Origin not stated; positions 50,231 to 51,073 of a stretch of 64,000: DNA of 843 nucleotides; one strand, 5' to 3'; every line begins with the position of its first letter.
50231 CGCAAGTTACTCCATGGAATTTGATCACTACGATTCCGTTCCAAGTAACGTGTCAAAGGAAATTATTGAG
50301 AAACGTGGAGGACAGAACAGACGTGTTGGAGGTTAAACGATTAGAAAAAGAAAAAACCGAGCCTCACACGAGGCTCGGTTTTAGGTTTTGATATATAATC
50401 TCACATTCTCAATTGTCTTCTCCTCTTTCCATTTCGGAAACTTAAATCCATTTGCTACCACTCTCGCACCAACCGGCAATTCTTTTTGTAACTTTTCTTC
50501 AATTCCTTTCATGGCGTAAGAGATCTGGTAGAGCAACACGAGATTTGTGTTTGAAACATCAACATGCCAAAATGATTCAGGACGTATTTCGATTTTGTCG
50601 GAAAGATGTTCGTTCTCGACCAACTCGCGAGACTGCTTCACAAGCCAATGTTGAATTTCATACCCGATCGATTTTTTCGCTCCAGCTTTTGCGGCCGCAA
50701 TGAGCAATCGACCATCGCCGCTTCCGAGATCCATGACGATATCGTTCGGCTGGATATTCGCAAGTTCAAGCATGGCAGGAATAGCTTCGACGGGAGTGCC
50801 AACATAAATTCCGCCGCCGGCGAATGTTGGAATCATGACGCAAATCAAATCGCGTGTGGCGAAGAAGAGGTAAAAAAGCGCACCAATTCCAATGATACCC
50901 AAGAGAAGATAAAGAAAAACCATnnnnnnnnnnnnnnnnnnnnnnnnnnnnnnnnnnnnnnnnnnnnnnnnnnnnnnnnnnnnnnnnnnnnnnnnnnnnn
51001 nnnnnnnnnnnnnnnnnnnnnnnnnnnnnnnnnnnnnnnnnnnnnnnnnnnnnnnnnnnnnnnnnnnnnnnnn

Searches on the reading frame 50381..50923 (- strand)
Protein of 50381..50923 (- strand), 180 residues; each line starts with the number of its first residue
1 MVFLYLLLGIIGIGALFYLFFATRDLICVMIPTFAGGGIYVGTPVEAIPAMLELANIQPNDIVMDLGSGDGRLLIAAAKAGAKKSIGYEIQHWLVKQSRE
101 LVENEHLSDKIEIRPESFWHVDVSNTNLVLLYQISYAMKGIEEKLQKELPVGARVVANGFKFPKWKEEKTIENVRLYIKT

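Call 3: search_protein_families(library=pfam, proteins=[window:50381-50923:-], max_evalue=0.1)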
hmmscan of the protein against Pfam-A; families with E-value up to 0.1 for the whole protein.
window:50381-50923:- (180 aa): 14 families
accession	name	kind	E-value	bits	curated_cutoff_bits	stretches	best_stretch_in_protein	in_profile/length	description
PF06325.19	PrmA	-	2.8e-07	30.8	22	1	57-116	159-219/296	Ribosomal protein L11 methyltransferase (PrmA)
PF08123.19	DOT1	-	1.7e-06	28.2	23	1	40-94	23-78/205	Histone methylation protein DOT1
PF13847.12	Methyltransf_31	-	7.7e-05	22.9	27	1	58-156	2-108/145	Methyltransferase domain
PF13649.12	Methyltransf_25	-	0.00029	21.9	27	1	63-125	1-62/97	Methyltransferase domain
PF01555.25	N6_N4_Mtase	-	0.0015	19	26.7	1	47-98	170-219/221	DNA methylase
PF12847.13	Methyltransf_18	-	0.0033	17.9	27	1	56-114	11-70/151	Methyltransferase domain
PF02353.26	CMAS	-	0.0055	16.5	27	1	50-121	53-124/273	Mycolic acid cyclopropane synthetase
PF13489.12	Methyltransf_23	-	0.0056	16.9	27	1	54-100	16-62/164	Methyltransferase domain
PF01135.25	PCMT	-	0.0088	16.3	20.3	1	48-110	62-125/210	Protein-L-isoaspartate(D-aspartate) O-methyltransferase (PCMT)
PF00398.26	RrnaAD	-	0.014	14.9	24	1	51-114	22-81/263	Ribosomal RNA adenine dimethylase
PF02390.23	Methyltransf_4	-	0.015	15.2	24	1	61-107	3-50/173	Putative methyltransferase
PF08241.18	Methyltransf_11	-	0.076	14.1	21.2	0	65-116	2-49/95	Methyltransferase domain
PF05175.20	MTS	-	0.082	13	23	1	59-116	31-88/170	Methyltransferase small domain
PF01728.25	FtsJ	-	0.096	13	24.1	0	51-97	12-60/181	FtsJ-like methyltransferase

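Call 4: search_protein_families(library=ncbifam, proteins=[window:50381-50923:-], max_evalue=0.1)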
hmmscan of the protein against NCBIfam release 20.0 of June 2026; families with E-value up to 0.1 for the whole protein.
window:50381-50923:- (180 aa): 27 families (the best 25 are shown)
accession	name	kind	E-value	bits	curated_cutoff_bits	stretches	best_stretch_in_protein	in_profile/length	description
NF041081.1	prot_lys_mtase_Arch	equivalog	4.6e-27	94.8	200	1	51-172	1-123/142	protein-lysine N-methyltransferase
NF001785.0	PRK00517.2-2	equivalog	8.5e-07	28.4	188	1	59-113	145-198/282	50S ribosomal protein L11 methyltransferase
TIGR00406.1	prmA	equivalog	3.7e-06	26.6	183.15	1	57-114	157-214/288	50S ribosomal protein L11 methyltransferase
NF043040.1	corrin_prot_MT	hypoth_equivalog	5.7e-06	25.9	180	1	56-120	37-101/216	corrinoid protein-associated methyltransferase CpaM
NF001790.0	PRK00517.3-3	equivalog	0.00013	21.4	269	1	40-105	105-168/262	50S ribosomal protein L11 methyltransferase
TIGR04543.1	ketoArg_3Met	equivalog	0.00015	21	425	1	46-116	134-207/336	2-ketoarginine methyltransferase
NF011529.0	PRK14968.1-3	equivalog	0.00026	20.5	162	1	44-150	19-122/198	putative methyltransferase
NF008823.0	PRK11873.1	subfamily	0.00053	19.6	263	1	53-105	71-125/272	arsenite methyltransferase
TIGR02081.1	metW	equivalog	0.00077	19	189.5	1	56-167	10-117/194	methionine biosynthesis protein MetW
NF000337.1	erm_SHROVE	exception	0.00095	18.6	320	1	47-137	16-102/248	ErmE/ErmH/ErmO/ErmR family 23S rRNA (adenine(2058)-N(6))-methyltransferase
NF053511.1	tRNA_U34_MnmM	equivalog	0.0027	17.3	135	1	56-122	14-82/183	tRNA 5-(aminomethyl)-2-thiouridylate-methyltransferase MnmM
TIGR00091.1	TIGR00091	equivalog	0.0027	17.1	112.65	1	58-107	15-65/194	tRNA (guanosine(46)-N7)-methyltransferase TrmB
NF011528.0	PRK14968.1-2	equivalog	0.0058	16.2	171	1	44-90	23-68/205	putative methyltransferase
NF000499.2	Erm23S_rRNA_broad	equivalog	0.0061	16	212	1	47-130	11-90/244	23S ribosomal RNA methyltransferase Erm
TIGR02469.1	CbiT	equivalog_domain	0.0086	16.3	78.3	1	51-158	11-121/124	precorrin-6Y C5,15-methyltransferase (decarboxylating) subunit CbiT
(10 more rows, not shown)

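Call 19: search_solved_structures(query=window:50381-50923:-, max_evalue=0.01)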
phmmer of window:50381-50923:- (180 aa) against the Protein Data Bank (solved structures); distinct sequences matched with E-value up to 0.01: 42.
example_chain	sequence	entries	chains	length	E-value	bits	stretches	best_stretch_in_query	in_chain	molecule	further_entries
5fa8_A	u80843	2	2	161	2e-21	79.7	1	40-171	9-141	Ribosomal protein L11 methyltransferase, putative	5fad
5bxy_A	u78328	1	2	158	1.1e-20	77.3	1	40-172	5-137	RNA methyltransferase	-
5jwj_A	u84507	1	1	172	3.3e-20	75.8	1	40-171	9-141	Protein-lysine N-methyltransferase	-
1g6q_1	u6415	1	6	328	8.9e-05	25.5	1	54-114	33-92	HNRNP ARGININE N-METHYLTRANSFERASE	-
9vkf_A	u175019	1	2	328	9e-05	25.5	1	54-114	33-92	Protein arginine N-methyltransferase 1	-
6cu3_A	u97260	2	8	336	0.00014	24.9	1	50-113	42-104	protein arginine N-methyltransferase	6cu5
8dur_A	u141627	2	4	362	0.00015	24.8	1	50-113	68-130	Protein arginine N-methyltransferase 1 (PRMT1) | PUA domain-containing protein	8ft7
6dnz_A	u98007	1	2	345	0.00027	23.9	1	54-114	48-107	Arginine N-methyltransferase, putative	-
4x41_A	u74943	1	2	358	0.00034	23.6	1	57-115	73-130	Protein arginine N-methyltransferase 8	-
5dst_A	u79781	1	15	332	0.0004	23.4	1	57-115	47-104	Protein arginine N-methyltransferase 8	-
9ne1_A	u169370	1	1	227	0.00046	23.2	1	41-129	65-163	Histone-lysine N-methyltransferase, H3 lysine-79 specific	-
3cjt_A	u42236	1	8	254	0.00066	22.7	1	31-99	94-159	Ribosomal protein L11 methyltransferase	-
1ufk_A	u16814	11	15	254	0.001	22.1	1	46-99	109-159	TT0836 protein | Ribosomal protein L11 methyltransferase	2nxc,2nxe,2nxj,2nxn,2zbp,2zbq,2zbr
2fyt_A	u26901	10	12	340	0.001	22.1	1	57-131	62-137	Protein arginine N-methyltransferase 3 | PRMT3 protein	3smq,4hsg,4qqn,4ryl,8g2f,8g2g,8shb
6s77_A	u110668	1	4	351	0.0011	21.9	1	60-148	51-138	Histone-arginine methyltransferase CARM1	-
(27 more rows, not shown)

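Call 45: search_solved_structures(query=window:50381-50923:-, max_evalue=1e-10, show_alignments=2)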
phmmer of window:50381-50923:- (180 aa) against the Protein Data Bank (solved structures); distinct sequences matched with E-value up to 1e-10: 3.
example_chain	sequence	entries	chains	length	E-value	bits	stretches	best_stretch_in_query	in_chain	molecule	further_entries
5fa8_A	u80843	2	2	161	2e-21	79.7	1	40-171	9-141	Ribosomal protein L11 methyltransferase, putative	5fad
5bxy_A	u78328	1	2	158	1.1e-20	77.3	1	40-172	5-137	RNA methyltransferase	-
5jwj_A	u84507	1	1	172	3.3e-20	75.8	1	40-171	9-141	Protein-lysine N-methyltransferase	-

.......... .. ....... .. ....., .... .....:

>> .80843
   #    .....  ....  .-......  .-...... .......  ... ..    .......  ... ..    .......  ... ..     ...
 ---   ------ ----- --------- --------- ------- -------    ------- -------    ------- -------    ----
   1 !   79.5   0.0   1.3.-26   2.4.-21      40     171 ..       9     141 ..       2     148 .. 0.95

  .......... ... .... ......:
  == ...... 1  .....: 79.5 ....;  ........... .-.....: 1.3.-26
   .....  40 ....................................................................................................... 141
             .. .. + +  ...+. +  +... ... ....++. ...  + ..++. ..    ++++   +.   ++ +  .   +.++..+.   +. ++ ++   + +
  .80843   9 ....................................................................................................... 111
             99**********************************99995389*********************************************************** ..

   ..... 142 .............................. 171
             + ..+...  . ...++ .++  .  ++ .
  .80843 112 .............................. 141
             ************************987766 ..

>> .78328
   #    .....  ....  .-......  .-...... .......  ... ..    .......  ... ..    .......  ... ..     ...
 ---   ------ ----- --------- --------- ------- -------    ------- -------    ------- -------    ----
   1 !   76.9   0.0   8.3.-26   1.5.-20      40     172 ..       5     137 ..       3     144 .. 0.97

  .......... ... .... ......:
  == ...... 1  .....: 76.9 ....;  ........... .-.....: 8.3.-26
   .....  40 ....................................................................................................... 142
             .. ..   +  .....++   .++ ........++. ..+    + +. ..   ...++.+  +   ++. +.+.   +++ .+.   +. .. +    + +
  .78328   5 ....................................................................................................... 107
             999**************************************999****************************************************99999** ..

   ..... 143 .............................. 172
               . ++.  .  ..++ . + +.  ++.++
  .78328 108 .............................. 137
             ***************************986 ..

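Call 58: search_protein_families(library=padloc, proteins=[window:50381-50923:-], max_evalue=0.01)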
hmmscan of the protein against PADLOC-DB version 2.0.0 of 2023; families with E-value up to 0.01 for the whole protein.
window:50381-50923:- (180 aa): 8 families
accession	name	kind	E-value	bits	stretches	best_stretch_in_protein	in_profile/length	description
PDLC04134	mad2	-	1.7e-12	45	1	40-122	272-352/492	mads_2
PDLC03351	MTase_II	-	1.6e-06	25.5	1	38-106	125-192/348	Type II methyltransferase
PDLC03248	MTase_II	-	9.3e-06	22.6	1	43-109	14-80/521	Type II methyltransferase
PDLC03310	MTase_II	-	0.0011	15.8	1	52-125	28-102/475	Type II methyltransferase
PDLC03371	MTase_II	-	0.0027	15.3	1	55-105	206-255/260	Type II methyltransferase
PDLC03283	MTase_II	-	0.0036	14.6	1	60-110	230-280/352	Type II methyltransferase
PDLC03265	MTase_II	-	0.0062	14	0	51-101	275-328/333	Type II methyltransferase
PDLC03228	MTase_II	-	0.0079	14.1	1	43-93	148-196/227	Type II methyltransferase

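Call 69: find_related_loci(query=A5, collection=metagenome_contigs, flank=5000)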
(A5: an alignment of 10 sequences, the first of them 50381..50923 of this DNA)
Query A5 (180 aa) in metagenome_contigs; peptide patterns used: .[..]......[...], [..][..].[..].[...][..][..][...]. (x = any residue, [..] = any of these).
600 stretches matched a pattern (row limit reached: there are more); 570 encode a relative of the query (tblastn E <= 1e-3); the best 80 are kept; 80 distinct loci.
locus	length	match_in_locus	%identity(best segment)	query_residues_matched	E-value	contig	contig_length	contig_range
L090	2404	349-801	42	29-179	9e-39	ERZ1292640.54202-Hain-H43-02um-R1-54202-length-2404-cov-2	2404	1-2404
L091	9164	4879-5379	41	1-179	3e-36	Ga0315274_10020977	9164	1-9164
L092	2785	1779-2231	39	26-177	7e-32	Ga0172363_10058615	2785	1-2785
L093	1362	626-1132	40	1-177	1e-31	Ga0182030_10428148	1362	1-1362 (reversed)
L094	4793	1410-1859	38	29-179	6e-29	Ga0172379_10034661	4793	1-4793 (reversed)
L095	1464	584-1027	38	29-177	5e-29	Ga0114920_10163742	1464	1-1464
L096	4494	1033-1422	40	40-170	1e-28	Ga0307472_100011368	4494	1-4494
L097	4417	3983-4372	40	40-170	6e-28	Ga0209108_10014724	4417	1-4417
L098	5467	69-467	40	39-171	2e-27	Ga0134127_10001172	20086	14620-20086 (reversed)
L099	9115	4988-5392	39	39-172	1e-27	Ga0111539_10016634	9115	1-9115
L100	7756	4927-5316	40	40-170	2e-27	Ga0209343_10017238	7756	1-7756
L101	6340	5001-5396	42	40-171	3e-27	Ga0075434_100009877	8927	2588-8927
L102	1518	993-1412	34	33-172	4e-27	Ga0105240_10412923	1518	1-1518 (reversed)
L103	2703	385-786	36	38-171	9e-27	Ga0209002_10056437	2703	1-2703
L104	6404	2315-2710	39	41-172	8e-27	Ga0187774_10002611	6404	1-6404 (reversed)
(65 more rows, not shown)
